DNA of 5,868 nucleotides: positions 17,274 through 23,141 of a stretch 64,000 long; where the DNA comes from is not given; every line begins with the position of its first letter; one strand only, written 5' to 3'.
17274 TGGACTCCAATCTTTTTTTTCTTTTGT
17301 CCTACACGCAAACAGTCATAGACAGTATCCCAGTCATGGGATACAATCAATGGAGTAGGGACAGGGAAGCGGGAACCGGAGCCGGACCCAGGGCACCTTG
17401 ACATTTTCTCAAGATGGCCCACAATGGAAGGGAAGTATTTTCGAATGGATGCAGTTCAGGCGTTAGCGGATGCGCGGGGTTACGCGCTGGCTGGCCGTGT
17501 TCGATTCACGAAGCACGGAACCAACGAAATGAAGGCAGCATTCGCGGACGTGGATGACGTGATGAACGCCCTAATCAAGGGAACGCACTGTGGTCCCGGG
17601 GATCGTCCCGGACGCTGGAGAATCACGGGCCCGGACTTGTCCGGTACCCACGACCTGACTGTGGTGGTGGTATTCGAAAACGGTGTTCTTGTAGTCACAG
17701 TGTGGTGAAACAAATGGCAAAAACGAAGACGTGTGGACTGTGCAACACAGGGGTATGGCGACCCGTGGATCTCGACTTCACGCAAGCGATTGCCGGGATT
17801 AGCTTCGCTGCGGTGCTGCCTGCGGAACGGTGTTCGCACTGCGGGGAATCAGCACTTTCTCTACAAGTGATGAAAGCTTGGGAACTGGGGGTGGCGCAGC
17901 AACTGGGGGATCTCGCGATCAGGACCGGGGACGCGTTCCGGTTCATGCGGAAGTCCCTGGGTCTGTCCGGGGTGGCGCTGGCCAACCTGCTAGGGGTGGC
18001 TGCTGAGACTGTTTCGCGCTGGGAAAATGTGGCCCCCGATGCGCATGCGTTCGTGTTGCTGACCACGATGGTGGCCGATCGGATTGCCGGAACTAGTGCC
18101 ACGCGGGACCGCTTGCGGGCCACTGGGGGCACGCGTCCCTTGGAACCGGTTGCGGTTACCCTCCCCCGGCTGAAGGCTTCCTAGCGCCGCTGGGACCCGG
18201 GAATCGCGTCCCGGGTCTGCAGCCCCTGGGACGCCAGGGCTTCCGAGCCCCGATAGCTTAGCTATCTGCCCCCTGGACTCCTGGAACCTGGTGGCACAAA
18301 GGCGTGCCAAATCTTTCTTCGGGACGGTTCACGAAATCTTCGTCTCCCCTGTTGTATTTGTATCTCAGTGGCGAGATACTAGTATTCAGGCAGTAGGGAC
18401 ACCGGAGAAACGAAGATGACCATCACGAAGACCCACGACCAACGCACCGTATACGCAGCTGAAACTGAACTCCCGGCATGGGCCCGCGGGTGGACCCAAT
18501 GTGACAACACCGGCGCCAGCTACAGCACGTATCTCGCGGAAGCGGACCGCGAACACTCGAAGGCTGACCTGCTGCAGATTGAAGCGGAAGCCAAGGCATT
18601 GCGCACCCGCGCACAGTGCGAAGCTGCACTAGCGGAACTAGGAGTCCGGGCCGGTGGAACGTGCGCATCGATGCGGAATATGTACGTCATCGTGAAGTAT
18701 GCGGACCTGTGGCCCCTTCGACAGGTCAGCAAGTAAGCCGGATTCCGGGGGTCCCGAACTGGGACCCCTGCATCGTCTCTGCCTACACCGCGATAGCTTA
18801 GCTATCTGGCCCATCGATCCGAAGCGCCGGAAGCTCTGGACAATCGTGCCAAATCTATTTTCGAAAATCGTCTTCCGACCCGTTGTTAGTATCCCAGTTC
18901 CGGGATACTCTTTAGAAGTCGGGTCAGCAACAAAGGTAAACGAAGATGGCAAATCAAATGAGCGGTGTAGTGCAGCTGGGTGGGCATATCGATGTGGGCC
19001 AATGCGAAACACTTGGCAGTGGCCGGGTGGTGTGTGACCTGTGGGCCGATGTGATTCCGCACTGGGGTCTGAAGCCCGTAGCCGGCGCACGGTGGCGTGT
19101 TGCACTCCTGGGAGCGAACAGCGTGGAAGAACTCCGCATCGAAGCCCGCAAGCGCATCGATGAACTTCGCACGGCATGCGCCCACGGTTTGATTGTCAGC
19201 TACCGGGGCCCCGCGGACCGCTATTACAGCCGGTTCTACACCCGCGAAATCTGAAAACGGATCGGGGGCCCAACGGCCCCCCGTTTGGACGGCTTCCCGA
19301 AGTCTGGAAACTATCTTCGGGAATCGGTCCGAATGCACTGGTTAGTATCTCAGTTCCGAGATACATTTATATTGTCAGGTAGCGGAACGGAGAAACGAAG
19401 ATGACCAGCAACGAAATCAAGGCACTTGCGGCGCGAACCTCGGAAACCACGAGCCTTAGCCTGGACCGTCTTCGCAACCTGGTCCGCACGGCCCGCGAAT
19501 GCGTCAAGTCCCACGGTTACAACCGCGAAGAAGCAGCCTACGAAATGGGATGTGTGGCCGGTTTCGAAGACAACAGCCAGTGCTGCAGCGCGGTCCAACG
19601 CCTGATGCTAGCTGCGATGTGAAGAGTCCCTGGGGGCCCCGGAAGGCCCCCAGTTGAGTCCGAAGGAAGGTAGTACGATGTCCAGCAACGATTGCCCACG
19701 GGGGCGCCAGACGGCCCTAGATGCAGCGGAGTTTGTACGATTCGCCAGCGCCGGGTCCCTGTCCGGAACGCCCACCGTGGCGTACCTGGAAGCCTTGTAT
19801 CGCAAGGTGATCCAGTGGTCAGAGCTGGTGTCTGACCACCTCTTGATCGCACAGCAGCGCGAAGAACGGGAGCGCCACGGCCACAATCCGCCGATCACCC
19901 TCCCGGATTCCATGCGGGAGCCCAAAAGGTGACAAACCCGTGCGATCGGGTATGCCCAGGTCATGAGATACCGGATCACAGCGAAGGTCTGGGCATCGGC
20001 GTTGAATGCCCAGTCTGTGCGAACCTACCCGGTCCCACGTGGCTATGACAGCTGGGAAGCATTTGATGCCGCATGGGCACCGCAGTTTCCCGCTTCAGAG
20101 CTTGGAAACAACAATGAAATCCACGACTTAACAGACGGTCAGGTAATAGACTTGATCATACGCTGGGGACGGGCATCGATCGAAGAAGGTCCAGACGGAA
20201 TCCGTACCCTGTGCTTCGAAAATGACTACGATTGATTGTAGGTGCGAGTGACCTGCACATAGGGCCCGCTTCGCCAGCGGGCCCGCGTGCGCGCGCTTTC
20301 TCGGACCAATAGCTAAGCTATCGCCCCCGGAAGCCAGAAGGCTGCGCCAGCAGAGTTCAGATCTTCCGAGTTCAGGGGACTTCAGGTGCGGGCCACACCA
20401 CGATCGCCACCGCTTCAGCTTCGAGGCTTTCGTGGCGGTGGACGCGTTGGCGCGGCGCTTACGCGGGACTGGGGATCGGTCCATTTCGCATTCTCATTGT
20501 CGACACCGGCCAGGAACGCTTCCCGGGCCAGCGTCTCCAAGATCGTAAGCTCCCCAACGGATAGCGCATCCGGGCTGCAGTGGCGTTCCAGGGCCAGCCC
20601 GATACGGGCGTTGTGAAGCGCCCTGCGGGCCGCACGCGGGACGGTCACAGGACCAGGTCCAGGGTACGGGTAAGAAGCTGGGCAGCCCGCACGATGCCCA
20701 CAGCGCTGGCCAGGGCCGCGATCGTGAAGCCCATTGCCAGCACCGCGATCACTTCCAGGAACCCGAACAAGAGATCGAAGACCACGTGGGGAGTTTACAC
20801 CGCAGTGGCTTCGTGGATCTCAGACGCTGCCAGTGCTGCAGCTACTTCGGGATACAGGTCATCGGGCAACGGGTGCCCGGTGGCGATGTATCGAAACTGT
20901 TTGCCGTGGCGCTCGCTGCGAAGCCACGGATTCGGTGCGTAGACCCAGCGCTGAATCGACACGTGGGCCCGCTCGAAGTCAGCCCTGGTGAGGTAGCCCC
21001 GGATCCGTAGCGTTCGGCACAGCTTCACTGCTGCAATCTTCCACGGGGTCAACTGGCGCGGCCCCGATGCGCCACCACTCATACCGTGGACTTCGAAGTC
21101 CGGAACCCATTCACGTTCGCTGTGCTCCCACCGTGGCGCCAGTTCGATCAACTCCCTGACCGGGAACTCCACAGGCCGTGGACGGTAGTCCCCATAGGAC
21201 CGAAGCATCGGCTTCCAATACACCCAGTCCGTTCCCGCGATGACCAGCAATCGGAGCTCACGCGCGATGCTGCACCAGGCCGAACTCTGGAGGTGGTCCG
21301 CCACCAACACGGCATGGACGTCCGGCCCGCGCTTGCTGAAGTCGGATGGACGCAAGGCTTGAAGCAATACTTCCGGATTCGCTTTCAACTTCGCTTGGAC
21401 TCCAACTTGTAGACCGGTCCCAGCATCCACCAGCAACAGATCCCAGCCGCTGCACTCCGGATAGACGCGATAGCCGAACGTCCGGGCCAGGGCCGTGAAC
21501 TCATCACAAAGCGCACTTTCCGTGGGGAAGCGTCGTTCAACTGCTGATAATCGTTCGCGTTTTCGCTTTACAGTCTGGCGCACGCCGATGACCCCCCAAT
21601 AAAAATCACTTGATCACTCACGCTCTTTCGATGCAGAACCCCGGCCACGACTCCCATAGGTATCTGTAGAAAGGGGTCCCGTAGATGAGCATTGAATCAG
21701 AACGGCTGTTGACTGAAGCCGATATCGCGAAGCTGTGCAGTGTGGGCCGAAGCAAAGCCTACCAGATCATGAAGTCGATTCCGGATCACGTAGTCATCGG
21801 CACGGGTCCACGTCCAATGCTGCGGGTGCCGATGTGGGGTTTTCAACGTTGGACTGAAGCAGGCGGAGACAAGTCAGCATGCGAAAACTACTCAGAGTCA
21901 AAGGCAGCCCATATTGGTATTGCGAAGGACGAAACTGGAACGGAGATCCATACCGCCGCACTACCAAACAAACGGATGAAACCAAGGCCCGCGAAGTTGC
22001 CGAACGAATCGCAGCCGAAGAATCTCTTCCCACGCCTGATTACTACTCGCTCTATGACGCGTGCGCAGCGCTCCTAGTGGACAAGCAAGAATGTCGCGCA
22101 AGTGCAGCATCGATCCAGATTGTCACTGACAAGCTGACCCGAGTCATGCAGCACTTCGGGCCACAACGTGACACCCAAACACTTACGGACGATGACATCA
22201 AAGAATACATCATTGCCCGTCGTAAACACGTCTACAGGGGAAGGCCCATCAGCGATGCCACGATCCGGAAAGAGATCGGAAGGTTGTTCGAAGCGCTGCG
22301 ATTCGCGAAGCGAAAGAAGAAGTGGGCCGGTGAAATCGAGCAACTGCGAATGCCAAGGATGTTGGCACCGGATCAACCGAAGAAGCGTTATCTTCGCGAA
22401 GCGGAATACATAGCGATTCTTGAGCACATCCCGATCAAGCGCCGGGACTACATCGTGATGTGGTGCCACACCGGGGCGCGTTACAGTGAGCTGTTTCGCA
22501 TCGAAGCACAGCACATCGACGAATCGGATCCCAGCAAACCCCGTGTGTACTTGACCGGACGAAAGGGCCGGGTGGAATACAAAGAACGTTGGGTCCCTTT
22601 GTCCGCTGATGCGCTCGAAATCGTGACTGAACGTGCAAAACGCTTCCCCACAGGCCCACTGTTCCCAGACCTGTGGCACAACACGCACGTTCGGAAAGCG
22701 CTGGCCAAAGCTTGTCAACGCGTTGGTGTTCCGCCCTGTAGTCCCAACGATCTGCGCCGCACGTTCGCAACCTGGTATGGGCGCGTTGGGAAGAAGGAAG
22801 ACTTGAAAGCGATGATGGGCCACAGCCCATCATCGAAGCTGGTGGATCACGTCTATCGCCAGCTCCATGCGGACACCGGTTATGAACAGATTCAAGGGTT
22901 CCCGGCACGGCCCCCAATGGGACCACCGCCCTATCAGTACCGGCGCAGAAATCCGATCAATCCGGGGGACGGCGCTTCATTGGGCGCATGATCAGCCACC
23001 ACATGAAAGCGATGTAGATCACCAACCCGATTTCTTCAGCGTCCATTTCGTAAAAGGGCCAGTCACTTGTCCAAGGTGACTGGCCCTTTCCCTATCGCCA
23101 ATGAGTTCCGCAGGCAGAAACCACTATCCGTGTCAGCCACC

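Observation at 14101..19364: Ten-site operator regulon: 20-bp palindrome filling the -35/-10 spacer of many promoters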

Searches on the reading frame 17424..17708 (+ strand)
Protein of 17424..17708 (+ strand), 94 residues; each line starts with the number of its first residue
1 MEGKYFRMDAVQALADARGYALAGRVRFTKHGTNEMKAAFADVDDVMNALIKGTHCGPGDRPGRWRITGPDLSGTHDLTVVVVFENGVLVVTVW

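Call 16: search_protein_families(library=pfam, max_evalue=0.05, proteins=[window:17424-17708:+])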
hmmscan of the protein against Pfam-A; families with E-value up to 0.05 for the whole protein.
window:17424-17708:+ (94 aa): 1 family
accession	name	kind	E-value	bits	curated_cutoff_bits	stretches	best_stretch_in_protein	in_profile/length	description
PF14076.12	DUF4258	-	0.0065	17.2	25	1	28-94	1-70/71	Domain of unknown function (DUF4258)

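Call 36: search_protein_families(library=phrogs, max_evalue=0.001, proteins=[window:17424-17708:+])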
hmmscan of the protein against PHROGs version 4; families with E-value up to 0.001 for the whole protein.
window:17424-17708:+ (94 aa): 0 families

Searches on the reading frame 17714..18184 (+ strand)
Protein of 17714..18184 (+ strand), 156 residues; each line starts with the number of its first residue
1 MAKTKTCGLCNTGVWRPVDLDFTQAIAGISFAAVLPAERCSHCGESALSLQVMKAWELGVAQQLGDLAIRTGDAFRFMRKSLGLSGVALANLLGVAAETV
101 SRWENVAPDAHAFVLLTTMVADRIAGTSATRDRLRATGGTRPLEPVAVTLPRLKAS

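Call 16: search_protein_families(library=pfam, max_evalue=0.05, proteins=[window:17714-18184:+])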
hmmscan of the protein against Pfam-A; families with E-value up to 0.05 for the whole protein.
window:17714-18184:+ (156 aa): 6 families
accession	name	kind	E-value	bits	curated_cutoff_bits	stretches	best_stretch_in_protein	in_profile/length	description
PF01381.28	HTH_3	-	0.00036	20.9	23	1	78-105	4-31/55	Helix-turn-helix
PF13560.12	HTH_31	-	0.00083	20.1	27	1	72-107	3-38/64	Helix-turn-helix domain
PF15731.11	MqsA_antitoxin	-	0.0011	19.6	30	1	19-112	17-111/131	Antitoxin component of bacterial toxin-antitoxin system, MqsA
PF14549.12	P22_Cro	-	0.0055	16.9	30.2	1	87-113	13-39/60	DNA-binding transcriptional regulator Cro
PF00325.26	Crp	-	0.016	15.4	21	1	88-102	7-21/32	Bacterial regulatory proteins, crp family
PF09332.17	Mcm10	-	0.029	14.6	26.8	0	34-60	10-36/56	Mcm10, C-terminal zinc binding motif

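Call 20: find_related_loci(query=window:17714-18184:+, collection=viral_contigs, flank=6000)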
Query window:17714-18184:+ (156 aa) in viral_contigs; peptide patterns used: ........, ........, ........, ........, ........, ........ (x = any residue, [..] = any of these).
39 stretches matched a pattern; 4 encode a relative of the query (tblastn E <= 1e-3); 4 distinct loci.
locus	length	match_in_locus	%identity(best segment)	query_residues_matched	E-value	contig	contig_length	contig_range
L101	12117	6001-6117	44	78-122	8e-6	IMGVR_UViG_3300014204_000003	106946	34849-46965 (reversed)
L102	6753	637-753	44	78-122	8e-6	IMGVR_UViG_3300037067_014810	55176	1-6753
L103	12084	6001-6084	57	78-105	1e-4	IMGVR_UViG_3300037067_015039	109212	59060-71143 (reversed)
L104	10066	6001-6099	45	72-104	1e-4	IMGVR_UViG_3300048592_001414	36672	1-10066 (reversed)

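Call 36: search_protein_families(library=phrogs, max_evalue=0.001, proteins=[window:17714-18184:+])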
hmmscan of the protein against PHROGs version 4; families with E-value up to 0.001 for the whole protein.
window:17714-18184:+ (156 aa): 6 families
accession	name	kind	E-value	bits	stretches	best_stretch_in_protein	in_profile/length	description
phrog_5119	-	unknown function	4.4e-05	24.3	1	71-105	54-88/152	-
phrog_7950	-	transcription regulation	9.6e-05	23.4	1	72-105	9-42/68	transcriptional repressor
phrog_4836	-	transcription regulation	0.00011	22.8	1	65-105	70-110/194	CII-like regulator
phrog_2104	-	unknown function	0.00022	22.4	1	76-117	45-88/103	-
phrog_409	-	transcription regulation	0.00053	21.5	1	80-115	22-57/127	transcriptional regulator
phrog_8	-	transcription regulation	0.00071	20.1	1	74-105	165-192/346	transcriptional regulator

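Call 52: search_solved_structures(query=window:17714-18184:+, max_evalue=1)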
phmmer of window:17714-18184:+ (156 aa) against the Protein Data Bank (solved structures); distinct sequences matched with E-value up to 1: 8.
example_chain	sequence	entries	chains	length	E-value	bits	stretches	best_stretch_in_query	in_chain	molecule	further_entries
3i7t_A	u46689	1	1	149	0.096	15.9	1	64-113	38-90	Putative uncharacterized protein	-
3jxb_C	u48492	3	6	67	0.2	14.8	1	72-115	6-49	Repressor protein C2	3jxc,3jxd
2r1j_L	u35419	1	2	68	0.21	14.8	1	72-115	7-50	Repressor protein C2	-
5n9w_A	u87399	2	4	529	0.21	14.8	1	33-120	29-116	Adenylation domain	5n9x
1adr_A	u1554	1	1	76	0.25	14.5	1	72-116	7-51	P22 C2 REPRESSOR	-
8tac_A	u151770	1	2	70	0.42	13.8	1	68-105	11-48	DBP48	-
1zz6_A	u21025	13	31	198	0.47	13.6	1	75-107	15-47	Hydroxypropylphosphonic Acid Epoxidase | Hydroxyprophylphosphonic Acid Epoxidase | EPOXIDASE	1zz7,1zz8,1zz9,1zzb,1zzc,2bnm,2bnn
4j1x_A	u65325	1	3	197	0.47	13.6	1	75-107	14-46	Epoxidase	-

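Call 57: find_homologous_proteins(query=window:17714-18184:+, max_evalue=0.001)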
Query window:17714-18184:+ (156 aa): 26 proteins with E <= 0.001 among 485 candidates.
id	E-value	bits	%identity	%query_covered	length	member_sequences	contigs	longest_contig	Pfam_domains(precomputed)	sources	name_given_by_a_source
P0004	1.5e-68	247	73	100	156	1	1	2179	-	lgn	-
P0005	2.3e-62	227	67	100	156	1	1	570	PF01381.29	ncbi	-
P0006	6.7e-58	213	100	67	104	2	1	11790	-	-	-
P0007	9.2e-28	115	47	86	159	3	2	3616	PF01381.29,PF15731.12,PF13560.13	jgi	jgi:putative zinc finger/helix-turn-helix YgiT family protein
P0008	1.6e-26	111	46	97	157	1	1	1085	-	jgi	jgi:putative zinc finger/helix-turn-helix YgiT family protein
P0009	4.5e-26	109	43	95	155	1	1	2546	-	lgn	-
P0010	2.7e-25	107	52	72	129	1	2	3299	PF01381.29,PF15731.12,PF13560.13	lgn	-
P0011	8.2e-24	102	45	85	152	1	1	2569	PF01381.29,PF15731.12,PF13560.13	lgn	-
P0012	9.0e-24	102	39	97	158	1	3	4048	PF01381.29,PF15731.12,PF13560.13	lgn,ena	-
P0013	1.2e-23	102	44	85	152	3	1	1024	PF01381.29,PF15731.12,PF13560.13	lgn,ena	-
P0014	1.9e-23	101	46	85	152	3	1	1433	PF01381.29,PF13560.13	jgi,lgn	jgi:putative zinc finger/helix-turn-helix YgiT family protein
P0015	2.7e-22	97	40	83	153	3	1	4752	-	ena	-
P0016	1.5e-21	95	40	92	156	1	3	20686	PF01381.29,PF15731.12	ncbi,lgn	-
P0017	5.9e-21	93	41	81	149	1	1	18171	PF01381.29,PF13560.13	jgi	jgi:DNA-binding transcriptional regulator YiaG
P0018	1.2e-20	92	41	99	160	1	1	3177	PF01381.29,PF15731.12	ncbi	-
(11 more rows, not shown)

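Call 58: find_encoding_contigs(protein=P0004, flank=3000, max_places=2)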
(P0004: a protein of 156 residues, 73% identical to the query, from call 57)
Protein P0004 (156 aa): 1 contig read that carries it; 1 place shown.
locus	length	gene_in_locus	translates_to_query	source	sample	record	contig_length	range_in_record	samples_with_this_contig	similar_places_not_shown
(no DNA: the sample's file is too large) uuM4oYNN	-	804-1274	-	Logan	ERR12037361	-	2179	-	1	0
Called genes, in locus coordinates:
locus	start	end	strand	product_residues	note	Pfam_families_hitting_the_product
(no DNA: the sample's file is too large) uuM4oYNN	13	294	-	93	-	-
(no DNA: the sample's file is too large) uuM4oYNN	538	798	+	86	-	-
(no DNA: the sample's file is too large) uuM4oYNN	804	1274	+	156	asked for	-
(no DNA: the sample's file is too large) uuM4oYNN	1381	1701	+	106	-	-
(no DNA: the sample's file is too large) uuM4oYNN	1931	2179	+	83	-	?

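Call 59: find_encoding_contigs(protein=P0007, flank=3000, max_places=2)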
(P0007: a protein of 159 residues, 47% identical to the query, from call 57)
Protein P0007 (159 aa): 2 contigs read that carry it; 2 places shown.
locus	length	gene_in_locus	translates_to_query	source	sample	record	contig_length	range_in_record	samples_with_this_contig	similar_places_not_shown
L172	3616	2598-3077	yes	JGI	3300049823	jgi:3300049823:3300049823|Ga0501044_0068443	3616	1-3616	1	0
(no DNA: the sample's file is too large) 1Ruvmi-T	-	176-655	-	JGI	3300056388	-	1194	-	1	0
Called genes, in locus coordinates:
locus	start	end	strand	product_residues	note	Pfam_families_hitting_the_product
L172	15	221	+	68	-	-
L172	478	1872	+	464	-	PF00589:Phage_integrase (weak)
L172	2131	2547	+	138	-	PF15919:HicB_lk_antitox (weak), PF21748:UPF0150 (faint)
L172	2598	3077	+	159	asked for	PF15731:MqsA_antitoxin (faint), PF01381:HTH_3, PF13560:HTH_31 (weak)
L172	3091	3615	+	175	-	?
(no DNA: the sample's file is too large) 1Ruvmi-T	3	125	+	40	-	?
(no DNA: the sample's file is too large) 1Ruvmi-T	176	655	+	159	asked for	PF15731:MqsA_antitoxin (faint), PF01381:HTH_3, PF13560:HTH_31 (weak)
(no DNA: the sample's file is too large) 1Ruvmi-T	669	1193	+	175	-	?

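Call 60: find_encoding_contigs(protein=P0016, flank=3000, max_places=2)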
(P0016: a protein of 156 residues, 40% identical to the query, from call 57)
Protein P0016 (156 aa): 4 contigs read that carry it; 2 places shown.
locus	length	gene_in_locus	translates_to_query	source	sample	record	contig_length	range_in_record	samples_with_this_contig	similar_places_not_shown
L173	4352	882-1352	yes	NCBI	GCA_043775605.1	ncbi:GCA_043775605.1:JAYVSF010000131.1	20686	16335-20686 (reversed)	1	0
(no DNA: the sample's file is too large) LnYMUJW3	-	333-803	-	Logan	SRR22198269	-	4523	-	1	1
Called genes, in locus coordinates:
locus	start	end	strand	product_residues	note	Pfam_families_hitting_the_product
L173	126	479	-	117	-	-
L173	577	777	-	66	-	PF09957:VapB_antitoxin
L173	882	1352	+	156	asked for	PF15731:MqsA_antitoxin (weak), PF01381:HTH_3 (weak)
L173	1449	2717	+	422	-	PF01391:Collagen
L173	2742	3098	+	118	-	-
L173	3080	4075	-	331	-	-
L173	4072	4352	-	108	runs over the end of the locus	-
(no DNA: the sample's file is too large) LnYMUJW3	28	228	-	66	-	PF09957:VapB_antitoxin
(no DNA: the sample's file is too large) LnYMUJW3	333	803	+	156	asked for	PF15731:MqsA_antitoxin (weak), PF01381:HTH_3 (weak)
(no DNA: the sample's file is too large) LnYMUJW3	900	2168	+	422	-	PF01391:Collagen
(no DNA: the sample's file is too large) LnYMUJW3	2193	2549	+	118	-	-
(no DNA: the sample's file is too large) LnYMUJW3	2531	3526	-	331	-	-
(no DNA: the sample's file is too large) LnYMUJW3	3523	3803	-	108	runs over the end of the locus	-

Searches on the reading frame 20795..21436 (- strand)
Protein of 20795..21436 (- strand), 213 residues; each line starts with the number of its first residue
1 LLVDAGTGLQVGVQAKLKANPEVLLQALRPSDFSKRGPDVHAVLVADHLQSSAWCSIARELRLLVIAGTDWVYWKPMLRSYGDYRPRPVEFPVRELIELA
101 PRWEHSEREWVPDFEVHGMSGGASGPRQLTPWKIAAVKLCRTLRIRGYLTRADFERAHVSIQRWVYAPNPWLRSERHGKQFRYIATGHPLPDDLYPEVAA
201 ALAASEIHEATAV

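Call 16: search_protein_families(library=pfam, max_evalue=0.05, proteins=[window:20795-21436:-])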
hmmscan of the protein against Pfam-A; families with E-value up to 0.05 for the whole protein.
window:20795-21436:- (213 aa): 0 families

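Call 36: search_protein_families(library=phrogs, max_evalue=0.001, proteins=[window:20795-21436:-])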
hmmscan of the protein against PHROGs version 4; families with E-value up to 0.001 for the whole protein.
window:20795-21436:- (213 aa): 1 family
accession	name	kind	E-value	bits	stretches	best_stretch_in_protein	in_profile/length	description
phrog_15779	-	unknown function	1.3e-10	41.7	1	3-173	42-211/253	-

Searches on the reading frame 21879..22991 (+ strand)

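Call 16: search_protein_families(library=pfam, max_evalue=0.05, proteins=[window:21879-22991:+])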
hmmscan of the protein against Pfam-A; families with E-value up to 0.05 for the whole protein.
window:21879-22991:+ (370 aa): 1 family
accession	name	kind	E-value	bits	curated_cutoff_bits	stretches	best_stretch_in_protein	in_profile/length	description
PF00589.27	Phage_integrase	-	5.3e-11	43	27.1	1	173-327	4-166/172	Phage integrase family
